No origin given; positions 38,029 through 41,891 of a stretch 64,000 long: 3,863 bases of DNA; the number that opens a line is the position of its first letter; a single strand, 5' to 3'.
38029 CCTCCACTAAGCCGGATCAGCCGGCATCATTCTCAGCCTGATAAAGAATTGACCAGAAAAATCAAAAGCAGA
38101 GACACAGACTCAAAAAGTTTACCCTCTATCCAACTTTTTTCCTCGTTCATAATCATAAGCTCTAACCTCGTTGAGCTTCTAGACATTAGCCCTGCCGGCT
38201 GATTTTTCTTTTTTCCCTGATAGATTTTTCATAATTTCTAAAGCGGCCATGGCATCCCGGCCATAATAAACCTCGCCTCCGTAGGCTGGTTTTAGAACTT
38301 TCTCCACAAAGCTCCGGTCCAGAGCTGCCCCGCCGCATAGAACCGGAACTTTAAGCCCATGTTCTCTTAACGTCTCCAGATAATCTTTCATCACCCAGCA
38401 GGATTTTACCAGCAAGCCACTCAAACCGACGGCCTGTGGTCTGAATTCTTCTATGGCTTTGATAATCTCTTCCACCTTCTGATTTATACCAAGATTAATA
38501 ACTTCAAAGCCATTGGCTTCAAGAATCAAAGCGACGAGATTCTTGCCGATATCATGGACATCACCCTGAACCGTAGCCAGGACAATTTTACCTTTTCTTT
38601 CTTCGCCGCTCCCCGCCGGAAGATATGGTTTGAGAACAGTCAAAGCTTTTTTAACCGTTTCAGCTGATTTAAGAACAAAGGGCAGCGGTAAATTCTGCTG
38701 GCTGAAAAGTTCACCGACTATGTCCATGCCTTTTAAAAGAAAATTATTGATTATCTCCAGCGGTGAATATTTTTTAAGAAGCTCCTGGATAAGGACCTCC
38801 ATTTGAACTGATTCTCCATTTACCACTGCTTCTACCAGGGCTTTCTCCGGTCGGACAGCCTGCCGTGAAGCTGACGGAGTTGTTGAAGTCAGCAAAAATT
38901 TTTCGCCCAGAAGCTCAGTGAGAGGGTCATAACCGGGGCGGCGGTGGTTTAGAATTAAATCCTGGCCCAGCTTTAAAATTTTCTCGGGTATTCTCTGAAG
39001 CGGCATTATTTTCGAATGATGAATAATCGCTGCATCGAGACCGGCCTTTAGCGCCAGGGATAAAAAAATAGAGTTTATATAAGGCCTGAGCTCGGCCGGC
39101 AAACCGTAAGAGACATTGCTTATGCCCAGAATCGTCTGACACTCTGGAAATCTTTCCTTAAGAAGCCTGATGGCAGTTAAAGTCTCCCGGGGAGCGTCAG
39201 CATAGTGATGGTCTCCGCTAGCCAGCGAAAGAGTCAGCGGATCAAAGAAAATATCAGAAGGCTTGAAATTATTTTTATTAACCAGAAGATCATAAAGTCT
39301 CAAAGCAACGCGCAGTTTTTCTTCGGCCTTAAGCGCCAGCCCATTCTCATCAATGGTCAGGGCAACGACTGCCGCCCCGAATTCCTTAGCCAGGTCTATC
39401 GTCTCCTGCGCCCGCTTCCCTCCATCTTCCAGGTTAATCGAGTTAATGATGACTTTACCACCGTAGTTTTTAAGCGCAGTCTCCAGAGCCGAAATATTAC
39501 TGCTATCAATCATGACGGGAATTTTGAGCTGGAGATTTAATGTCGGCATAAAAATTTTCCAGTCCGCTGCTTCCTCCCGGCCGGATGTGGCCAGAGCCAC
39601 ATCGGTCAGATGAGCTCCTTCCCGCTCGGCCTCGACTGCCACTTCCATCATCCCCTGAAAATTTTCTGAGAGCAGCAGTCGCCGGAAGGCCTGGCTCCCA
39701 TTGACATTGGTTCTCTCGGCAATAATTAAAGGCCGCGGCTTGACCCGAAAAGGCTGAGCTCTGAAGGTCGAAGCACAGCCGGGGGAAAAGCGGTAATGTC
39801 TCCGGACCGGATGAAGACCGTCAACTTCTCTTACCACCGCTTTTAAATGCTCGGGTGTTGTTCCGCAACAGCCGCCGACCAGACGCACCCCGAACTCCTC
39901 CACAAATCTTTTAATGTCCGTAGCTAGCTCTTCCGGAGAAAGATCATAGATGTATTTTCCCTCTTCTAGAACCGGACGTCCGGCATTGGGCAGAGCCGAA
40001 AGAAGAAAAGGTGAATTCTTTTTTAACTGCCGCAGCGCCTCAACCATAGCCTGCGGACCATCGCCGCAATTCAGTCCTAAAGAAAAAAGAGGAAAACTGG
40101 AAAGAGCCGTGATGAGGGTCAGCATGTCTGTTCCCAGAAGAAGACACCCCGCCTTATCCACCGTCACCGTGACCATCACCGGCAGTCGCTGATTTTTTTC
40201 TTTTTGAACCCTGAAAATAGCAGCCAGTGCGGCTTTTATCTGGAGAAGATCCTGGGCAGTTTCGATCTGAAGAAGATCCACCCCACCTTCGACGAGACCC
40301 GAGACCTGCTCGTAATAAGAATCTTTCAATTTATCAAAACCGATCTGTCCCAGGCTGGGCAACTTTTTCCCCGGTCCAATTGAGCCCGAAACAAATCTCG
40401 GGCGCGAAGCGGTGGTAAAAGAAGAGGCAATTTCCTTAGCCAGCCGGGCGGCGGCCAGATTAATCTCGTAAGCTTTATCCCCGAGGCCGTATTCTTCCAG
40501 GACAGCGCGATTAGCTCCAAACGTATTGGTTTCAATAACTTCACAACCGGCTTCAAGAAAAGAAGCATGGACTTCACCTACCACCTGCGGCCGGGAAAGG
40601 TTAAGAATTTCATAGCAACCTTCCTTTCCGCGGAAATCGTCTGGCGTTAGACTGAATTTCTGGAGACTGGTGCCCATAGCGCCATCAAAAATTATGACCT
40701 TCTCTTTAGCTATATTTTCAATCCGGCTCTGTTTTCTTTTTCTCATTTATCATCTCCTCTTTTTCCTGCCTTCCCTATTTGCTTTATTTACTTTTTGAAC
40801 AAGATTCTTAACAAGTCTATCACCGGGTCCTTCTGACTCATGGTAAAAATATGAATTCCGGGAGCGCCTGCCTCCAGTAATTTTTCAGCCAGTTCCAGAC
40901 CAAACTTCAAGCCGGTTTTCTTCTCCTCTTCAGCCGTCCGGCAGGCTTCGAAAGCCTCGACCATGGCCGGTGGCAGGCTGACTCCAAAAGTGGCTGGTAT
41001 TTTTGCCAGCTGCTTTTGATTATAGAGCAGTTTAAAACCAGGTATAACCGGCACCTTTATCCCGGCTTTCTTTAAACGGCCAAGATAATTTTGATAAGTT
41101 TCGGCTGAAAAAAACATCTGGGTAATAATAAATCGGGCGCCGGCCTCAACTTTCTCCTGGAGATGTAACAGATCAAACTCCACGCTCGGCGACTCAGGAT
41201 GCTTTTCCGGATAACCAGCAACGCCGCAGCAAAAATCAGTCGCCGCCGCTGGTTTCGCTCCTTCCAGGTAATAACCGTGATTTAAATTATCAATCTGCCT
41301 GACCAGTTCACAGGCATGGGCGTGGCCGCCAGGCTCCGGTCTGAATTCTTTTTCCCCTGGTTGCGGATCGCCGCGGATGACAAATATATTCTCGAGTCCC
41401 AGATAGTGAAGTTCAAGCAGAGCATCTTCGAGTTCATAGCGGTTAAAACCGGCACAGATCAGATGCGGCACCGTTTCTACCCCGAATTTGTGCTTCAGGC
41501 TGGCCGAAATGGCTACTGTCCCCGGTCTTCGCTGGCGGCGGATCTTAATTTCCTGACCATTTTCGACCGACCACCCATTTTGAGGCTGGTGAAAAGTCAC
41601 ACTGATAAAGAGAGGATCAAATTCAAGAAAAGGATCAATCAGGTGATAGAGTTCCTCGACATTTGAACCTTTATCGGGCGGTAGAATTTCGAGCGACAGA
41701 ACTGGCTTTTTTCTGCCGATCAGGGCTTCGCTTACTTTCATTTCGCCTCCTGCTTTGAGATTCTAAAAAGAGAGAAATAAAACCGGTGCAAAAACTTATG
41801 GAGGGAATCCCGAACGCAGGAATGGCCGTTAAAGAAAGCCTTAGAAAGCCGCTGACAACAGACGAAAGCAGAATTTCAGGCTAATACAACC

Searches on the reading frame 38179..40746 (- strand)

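Call 78: search_protein_families(library=pfam, proteins=[window:38179-40746:-], max_evalue=0.00001)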
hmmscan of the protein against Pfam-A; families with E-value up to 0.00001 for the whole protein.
window:38179-40746:- (855 aa): 4 families
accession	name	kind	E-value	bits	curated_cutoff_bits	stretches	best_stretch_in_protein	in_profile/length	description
PF02574.22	S-methyl_trans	-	8.6e-81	272.3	22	1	18-307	1-282/283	Homocysteine S-methyltransferase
PF00809.28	Pterin_bind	-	2.3e-30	106.5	25.5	1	344-576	2-244/244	Pterin binding enzyme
PF02310.24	B12-binding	-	6.1e-27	94.3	32.1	1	719-836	1-120/121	B12 binding domain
PF02607.22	B12-binding_2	-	9.4e-18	64.6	23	1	635-706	3-74/74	B12 binding domain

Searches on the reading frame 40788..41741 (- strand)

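Call 78: search_protein_families(library=pfam, proteins=[window:40788-41741:-], max_evalue=0.00001)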
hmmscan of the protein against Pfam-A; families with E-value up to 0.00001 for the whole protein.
window:40788-41741:- (317 aa): 1 family
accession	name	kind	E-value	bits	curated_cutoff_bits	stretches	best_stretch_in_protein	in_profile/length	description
PF02219.23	MTHFR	-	5.1e-60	203.7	24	1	8-308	6-280/287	Methylenetetrahydrofolate reductase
